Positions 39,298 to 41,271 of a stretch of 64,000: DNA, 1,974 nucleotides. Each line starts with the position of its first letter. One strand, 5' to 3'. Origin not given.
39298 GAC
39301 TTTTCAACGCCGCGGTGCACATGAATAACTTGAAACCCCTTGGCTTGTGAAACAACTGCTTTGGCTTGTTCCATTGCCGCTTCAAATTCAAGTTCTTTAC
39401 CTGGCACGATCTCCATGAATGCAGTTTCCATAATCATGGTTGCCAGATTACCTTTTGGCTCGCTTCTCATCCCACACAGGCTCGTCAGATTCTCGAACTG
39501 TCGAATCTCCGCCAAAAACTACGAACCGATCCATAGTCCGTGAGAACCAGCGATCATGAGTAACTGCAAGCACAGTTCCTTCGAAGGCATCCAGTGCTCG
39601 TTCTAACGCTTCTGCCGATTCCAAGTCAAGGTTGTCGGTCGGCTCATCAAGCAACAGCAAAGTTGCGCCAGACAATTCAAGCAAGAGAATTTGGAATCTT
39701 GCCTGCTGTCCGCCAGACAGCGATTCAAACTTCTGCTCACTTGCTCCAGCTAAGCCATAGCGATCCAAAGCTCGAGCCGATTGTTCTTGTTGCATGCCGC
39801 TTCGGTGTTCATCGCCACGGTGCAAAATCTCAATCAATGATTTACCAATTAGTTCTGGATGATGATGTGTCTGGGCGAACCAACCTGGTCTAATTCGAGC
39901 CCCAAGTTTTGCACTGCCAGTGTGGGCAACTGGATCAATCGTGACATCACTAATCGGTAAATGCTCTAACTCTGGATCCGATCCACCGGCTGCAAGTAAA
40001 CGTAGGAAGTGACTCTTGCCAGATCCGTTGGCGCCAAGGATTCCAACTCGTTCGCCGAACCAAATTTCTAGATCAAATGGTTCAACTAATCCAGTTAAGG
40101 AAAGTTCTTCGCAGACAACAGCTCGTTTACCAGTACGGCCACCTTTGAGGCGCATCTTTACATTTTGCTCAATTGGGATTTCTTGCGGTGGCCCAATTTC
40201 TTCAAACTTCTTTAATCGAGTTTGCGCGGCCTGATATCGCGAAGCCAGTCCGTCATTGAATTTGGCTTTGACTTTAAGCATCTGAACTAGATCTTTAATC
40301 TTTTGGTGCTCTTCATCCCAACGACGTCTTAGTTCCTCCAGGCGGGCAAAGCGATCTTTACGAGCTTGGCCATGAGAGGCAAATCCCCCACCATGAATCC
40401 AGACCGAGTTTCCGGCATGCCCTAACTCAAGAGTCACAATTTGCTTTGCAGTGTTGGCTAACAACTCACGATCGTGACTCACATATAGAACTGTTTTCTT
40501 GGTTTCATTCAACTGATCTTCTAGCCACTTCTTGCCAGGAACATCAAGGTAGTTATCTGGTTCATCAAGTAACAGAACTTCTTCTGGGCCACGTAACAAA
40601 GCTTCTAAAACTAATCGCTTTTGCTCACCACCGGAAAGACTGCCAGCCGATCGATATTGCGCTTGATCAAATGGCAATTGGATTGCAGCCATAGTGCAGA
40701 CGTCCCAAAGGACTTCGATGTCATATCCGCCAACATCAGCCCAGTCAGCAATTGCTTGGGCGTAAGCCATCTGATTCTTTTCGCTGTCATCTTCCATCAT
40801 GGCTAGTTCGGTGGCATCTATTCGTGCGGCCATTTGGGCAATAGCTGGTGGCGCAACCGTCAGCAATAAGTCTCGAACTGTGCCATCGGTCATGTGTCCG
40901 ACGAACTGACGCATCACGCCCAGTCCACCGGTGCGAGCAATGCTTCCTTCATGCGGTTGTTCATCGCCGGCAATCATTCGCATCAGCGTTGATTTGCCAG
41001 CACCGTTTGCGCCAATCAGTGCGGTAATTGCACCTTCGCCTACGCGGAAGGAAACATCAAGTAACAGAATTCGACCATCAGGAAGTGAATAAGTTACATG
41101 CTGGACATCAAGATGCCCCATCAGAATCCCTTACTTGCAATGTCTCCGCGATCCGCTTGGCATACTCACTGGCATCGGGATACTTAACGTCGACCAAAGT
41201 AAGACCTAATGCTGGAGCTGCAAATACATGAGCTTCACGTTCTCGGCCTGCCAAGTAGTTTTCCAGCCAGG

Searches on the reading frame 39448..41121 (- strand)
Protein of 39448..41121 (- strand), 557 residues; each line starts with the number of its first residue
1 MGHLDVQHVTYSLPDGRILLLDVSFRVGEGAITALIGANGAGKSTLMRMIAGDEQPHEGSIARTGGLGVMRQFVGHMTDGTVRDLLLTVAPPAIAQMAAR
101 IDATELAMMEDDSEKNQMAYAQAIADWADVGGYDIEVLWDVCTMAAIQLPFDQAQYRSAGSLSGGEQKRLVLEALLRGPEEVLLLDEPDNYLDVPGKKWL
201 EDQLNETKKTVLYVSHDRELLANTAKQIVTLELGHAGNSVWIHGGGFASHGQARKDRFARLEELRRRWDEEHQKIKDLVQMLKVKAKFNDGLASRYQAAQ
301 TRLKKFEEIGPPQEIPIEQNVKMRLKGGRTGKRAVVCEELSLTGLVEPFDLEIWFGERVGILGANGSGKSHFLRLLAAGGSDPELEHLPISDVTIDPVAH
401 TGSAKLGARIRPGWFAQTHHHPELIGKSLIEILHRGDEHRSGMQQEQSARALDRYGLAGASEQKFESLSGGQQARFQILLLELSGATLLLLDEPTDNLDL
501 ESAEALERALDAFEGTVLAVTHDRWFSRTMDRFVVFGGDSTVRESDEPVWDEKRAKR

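Call 55: search_protein_families(library=pfam, max_evalue=0.00001, proteins=[window:39448-41121:-])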
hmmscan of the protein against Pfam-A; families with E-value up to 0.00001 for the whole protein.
window:39448-41121:- (557 aa): 4 families
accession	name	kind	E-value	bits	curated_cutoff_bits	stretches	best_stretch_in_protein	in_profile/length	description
PF00005.33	ABC_tran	-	6.5e-40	137.4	25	2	22-189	3-136/137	ABC transporter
PF13304.12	AAA_21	-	2.4e-18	67.7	27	0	32-51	1-26/304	AAA domain, putative AbiEii toxin, Type IV TA system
PF02463.25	SMC_N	-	8.6e-10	38.8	40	0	360-534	28-209/220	RecF/RecN/SMC N terminal domain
PF13555.12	AAA_29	-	4.5e-06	26.8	27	0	28-47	20-39/61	P-loop containing region of AAA domain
